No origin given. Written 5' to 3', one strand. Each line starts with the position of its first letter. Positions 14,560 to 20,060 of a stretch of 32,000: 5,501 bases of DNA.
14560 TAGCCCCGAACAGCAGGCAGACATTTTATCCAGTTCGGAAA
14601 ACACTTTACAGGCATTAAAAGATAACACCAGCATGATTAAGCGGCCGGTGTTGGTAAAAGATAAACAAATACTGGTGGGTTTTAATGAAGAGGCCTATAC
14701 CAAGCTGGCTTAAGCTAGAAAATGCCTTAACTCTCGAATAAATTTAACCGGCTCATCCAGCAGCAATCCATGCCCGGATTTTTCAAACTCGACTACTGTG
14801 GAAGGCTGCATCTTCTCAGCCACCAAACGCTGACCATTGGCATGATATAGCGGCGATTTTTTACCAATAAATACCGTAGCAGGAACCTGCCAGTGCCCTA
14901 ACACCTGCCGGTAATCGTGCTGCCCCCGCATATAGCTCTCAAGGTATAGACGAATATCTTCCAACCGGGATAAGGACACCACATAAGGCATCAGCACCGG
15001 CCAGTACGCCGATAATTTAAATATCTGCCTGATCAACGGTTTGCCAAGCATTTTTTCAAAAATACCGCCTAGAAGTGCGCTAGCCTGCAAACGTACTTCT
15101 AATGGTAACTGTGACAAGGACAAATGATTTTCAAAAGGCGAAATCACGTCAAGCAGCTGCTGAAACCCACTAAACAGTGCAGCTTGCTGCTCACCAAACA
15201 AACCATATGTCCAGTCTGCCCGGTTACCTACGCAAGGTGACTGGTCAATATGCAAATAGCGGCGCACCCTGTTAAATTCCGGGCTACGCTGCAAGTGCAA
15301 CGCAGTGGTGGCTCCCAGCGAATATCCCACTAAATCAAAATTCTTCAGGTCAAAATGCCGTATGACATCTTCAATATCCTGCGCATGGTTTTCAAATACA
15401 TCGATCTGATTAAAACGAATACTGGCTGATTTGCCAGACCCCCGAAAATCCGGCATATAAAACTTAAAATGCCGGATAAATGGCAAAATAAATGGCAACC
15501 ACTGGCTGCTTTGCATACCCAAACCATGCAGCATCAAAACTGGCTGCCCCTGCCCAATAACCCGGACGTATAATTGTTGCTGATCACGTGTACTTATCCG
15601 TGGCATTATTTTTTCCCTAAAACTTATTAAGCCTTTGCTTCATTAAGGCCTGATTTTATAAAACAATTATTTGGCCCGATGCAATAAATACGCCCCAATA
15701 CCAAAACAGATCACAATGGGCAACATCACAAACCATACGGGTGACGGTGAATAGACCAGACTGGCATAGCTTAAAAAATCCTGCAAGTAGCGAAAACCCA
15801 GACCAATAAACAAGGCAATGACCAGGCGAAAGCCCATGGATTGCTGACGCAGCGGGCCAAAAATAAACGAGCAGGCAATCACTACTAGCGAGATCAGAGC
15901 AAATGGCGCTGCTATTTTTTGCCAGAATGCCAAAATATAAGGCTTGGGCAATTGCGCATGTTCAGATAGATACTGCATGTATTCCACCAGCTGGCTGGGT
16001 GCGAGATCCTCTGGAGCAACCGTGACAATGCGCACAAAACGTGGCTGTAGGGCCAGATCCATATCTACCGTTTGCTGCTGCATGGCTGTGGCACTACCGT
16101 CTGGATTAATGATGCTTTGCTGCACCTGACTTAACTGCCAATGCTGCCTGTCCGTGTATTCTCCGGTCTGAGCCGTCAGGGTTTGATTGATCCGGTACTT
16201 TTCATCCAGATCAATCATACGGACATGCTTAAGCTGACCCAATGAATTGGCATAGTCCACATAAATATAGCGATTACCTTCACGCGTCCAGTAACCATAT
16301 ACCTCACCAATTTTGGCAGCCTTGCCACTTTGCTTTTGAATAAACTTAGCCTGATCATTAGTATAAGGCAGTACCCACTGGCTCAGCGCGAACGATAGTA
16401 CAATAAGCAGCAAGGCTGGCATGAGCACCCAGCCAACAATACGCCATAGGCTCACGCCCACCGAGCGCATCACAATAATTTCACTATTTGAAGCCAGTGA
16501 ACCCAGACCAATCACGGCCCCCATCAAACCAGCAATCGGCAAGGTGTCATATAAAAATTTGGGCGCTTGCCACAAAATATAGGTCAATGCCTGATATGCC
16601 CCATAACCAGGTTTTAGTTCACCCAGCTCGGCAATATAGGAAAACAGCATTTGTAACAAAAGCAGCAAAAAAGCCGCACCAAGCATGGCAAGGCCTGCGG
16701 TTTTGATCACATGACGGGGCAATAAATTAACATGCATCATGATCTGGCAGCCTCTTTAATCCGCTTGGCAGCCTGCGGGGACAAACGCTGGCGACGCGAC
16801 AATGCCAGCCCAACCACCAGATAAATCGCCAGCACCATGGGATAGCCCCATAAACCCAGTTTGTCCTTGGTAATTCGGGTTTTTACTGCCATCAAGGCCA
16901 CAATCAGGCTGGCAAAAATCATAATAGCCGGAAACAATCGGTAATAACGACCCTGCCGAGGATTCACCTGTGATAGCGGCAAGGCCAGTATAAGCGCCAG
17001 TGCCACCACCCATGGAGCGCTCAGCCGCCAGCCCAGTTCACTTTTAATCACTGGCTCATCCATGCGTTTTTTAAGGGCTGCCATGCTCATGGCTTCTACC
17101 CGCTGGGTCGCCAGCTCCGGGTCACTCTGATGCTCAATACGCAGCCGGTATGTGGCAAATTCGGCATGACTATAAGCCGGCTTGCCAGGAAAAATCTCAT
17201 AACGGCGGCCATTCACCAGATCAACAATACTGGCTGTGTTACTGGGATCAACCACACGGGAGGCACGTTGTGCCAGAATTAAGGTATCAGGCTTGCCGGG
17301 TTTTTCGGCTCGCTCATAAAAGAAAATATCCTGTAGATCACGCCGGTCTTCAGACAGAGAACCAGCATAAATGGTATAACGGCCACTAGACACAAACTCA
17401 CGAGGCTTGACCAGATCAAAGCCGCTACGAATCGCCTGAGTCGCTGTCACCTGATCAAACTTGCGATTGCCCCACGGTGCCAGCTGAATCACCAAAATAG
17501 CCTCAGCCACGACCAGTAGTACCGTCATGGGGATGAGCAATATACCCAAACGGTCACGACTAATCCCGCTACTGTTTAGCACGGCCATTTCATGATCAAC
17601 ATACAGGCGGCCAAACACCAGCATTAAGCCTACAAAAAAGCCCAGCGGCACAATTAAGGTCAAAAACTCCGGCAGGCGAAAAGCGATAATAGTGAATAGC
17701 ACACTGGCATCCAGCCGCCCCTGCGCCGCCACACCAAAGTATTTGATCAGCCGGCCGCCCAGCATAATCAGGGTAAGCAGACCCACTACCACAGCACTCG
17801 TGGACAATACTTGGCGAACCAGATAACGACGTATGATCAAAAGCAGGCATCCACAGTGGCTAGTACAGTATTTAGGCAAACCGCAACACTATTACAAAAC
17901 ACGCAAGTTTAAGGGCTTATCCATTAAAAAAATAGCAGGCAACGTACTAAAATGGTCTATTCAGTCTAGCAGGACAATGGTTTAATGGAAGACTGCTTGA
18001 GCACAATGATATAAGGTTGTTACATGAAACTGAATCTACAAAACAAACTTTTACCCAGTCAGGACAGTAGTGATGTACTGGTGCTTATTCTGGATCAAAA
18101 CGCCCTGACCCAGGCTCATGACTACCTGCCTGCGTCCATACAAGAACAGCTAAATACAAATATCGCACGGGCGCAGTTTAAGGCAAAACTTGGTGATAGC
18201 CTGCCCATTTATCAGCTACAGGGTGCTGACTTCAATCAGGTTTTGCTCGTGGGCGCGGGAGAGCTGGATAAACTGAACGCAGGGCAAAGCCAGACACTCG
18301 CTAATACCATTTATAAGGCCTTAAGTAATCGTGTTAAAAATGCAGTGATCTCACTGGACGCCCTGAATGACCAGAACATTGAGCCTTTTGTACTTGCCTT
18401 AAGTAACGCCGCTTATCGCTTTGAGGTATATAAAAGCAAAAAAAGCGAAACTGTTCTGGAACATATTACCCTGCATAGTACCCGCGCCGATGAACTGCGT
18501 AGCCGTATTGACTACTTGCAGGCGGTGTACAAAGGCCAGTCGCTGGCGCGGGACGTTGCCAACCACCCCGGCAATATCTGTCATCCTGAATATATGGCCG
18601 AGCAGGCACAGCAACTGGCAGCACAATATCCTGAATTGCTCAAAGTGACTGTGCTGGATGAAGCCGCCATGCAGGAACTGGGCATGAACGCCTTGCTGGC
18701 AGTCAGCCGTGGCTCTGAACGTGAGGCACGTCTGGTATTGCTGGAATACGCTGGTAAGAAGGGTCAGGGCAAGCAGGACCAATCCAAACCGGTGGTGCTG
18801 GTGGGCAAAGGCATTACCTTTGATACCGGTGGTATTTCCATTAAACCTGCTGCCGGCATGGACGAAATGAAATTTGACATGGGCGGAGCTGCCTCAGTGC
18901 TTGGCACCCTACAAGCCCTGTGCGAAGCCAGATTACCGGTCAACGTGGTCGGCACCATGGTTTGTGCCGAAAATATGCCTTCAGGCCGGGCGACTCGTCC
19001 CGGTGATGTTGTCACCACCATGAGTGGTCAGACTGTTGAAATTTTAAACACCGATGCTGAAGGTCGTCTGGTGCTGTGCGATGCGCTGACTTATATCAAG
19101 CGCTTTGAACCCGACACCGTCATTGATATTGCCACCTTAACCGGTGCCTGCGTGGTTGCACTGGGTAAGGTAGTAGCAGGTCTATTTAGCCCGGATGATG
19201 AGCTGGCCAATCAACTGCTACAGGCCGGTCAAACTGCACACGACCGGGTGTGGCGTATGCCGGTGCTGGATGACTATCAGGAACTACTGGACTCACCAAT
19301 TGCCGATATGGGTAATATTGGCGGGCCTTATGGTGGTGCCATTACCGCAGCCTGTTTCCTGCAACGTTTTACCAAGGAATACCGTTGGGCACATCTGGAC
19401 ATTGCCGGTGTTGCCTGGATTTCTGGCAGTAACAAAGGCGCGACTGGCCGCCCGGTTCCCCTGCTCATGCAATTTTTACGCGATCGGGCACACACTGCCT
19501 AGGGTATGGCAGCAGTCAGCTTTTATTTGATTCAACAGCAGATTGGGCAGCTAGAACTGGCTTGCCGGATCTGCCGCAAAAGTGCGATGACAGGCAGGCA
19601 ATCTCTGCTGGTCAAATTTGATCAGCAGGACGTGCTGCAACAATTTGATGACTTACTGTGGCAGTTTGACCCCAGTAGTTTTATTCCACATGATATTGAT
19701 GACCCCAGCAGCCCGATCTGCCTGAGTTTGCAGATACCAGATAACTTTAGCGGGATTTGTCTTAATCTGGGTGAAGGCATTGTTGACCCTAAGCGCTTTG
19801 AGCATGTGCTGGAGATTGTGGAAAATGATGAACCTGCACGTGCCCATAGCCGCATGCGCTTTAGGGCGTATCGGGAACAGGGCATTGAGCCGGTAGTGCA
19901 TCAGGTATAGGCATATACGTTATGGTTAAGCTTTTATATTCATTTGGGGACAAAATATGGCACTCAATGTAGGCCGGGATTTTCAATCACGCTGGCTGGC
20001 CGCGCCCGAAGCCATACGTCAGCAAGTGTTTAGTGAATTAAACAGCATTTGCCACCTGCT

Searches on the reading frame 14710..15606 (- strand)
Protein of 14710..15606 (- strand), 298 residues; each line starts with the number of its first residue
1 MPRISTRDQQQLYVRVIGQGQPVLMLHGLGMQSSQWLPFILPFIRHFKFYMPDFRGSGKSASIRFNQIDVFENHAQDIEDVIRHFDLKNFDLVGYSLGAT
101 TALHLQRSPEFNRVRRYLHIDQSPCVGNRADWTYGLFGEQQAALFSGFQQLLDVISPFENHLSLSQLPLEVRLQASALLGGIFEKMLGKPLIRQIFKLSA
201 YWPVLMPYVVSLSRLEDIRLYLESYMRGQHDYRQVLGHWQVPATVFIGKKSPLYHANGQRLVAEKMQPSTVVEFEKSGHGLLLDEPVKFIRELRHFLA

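Call 13: search_protein_families(library=ncbifam, proteins=[window:14710-15606:-])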
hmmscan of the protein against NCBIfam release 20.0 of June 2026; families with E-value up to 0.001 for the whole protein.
window:14710-15606:- (298 aa): 18 families
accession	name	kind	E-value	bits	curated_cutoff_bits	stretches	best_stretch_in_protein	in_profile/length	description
TIGR03695.1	menH_SHCHC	equivalog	2.4e-17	63.2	208.55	1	21-108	3-91/252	2-succinyl-6-hydroxy-2,4-cyclohexadiene-1-carboxylate synthase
NF050089.1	i_nPHAscl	equivalog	4.7e-16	58.7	300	1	13-106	11-102/288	intracellular short-chain-length polyhydroxyalkanoate depolymerase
TIGR01738.1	bioH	equivalog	9.7e-14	51.6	206.95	1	18-149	1-121/245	pimeloyl-ACP methyl ester esterase BioH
TIGR02427.1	protocat_pcaD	equivalog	1.5e-13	50.7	255.85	1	20-133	12-123/251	3-oxoadipate enol-lactonase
NF051488.1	bifunc_PcaDC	exception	4.8e-13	49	390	1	14-133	4-122/375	bifunctional 3-oxoadipate enol-lactonase/4-carboxymuconolactone decarboxylase PcaDC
TIGR03611.1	RutD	equivalog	1.3e-10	41.1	238.5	1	12-107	5-99/258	pyrimidine utilization protein D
NF008340.0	PRK11126.1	equivalog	3e-10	39.8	261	1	21-111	14-101/255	2-succinyl-6-hydroxy-2,4-cyclohexadiene-1-carboxylate synthase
NF011457.0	PRK14875.1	equivalog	5.8e-10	38.7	307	1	15-115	125-224/372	acetoin dehydrogenase dihydrolipoyllysine-residue acetyltransferase subunit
TIGR03056.1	bchO_mg_che_rel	equivalog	1e-07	31.3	172.55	1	11-106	17-113/278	alpha/beta fold hydrolase BchO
NF045632.1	hydroxlase_HsaD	equivalog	1.2e-07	31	400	1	16-105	30-121/290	4,5:9,10-diseco-3-hydroxy-5,9,17-trioxoandrosta-1(10),2-diene-4-oate hydrolase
TIGR01250.1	pro_imino_pep_2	subfamily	2.6e-07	30.5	167.65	0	8-103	11-111/288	proline iminopeptidase-family hydrolase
NF002938.0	PRK03592.1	equivalog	1.4e-06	27.9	241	1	10-108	20-116/298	haloalkane dehalogenase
NF007674.0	PRK10349.1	equivalog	2.4e-06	27.4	449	1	12-170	4-152/256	pimeloyl-ACP methyl ester esterase BioH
TIGR01249.1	pro_imino_pep_1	equivalog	3.8e-05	23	259.75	1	7-105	12-112/307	prolyl aminopeptidase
NF051487.1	bifunc_PcaCD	exception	4.3e-05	22.8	430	0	15-105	163-255/413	bifunctional 4-carboxymuconolactone decarboxylase/3-oxoadipate enol-lactonase PcaCD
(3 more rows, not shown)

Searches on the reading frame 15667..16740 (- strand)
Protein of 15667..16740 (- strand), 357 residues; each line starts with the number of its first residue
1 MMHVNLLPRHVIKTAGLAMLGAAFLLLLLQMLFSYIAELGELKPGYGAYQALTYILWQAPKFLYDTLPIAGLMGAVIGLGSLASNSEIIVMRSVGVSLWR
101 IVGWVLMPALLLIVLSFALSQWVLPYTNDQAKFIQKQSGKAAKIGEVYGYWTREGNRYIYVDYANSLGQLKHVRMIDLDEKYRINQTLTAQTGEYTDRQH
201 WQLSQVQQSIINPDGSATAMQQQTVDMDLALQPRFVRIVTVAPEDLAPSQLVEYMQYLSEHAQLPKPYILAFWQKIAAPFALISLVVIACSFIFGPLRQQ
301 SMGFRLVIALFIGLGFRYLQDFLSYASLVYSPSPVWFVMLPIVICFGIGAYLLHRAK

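Call 79: search_protein_families(library=pfam, proteins=[window:15667-16740:-], max_evalue=0.00001)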
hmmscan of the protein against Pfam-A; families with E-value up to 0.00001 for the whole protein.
window:15667-16740:- (357 aa): 1 family
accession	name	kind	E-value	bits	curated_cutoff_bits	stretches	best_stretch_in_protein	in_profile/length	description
PF03739.19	LptF_LptG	-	2.6e-72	244.3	27.9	1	9-355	1-353/353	Lipopolysaccharide export system permease LptF/LptG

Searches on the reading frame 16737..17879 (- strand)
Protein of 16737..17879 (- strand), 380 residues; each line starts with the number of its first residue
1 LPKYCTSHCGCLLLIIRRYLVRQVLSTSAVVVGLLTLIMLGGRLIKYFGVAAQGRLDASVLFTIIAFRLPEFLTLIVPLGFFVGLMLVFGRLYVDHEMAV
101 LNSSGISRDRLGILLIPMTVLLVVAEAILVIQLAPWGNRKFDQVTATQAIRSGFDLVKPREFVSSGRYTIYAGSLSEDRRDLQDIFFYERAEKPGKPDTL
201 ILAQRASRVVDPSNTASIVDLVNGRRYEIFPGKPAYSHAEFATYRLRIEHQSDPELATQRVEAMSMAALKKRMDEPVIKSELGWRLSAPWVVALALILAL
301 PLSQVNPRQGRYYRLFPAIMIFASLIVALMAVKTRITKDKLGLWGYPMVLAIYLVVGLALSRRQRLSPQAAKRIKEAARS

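Call 79: search_protein_families(library=pfam, proteins=[window:16737-17879:-], max_evalue=0.00001)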
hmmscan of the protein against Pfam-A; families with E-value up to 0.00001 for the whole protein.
window:16737-17879:- (380 aa): 1 family
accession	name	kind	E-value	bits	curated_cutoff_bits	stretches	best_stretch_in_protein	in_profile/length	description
PF03739.19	LptF_LptG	-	2.1e-56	191.9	27.9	1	18-363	1-353/353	Lipopolysaccharide export system permease LptF/LptG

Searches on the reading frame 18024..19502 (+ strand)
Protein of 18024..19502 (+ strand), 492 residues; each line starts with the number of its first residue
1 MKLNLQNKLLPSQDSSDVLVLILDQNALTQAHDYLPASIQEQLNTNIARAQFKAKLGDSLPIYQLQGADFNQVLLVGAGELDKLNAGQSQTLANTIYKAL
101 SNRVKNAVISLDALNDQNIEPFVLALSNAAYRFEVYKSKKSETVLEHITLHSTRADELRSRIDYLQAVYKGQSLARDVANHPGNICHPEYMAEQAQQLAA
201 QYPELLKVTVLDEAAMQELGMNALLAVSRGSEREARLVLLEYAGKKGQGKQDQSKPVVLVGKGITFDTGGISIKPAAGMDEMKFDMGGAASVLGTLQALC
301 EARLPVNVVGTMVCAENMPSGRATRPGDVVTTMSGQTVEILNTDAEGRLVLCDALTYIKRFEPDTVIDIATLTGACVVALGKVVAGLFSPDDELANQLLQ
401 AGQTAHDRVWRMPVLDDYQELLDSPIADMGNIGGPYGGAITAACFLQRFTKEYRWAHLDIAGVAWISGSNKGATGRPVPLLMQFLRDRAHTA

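Call 79: search_protein_families(library=pfam, proteins=[window:18024-19502:+], max_evalue=0.00001)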
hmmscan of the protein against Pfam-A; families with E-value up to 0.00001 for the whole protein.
window:18024-19502:+ (492 aa): 2 families
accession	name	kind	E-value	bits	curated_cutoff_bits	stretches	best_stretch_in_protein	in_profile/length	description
PF00883.26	Peptidase_M17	-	1.9e-127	425.2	25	1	174-481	2-309/310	Cytosol aminopeptidase family, catalytic domain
PF02789.23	Peptidase_M17_N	-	1.9e-18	67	23.4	1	20-140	2-129/129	Cytosol aminopeptidase family, N-terminal domain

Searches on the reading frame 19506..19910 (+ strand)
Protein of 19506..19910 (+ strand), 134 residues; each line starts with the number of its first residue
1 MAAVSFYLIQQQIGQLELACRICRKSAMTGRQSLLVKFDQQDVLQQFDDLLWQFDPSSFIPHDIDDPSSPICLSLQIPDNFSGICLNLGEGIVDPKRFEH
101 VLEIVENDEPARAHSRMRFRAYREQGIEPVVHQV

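Call 79: search_protein_families(library=pfam, proteins=[window:19506-19910:+], max_evalue=0.00001)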
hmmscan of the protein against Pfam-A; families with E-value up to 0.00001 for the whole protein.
window:19506-19910:+ (134 aa): 1 family
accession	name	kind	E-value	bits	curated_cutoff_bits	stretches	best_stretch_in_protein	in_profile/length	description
PF04364.18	DNA_pol3_chi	-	1.6e-27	96.8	25.4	1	1-128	1-133/135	DNA polymerase III chi subunit, HolC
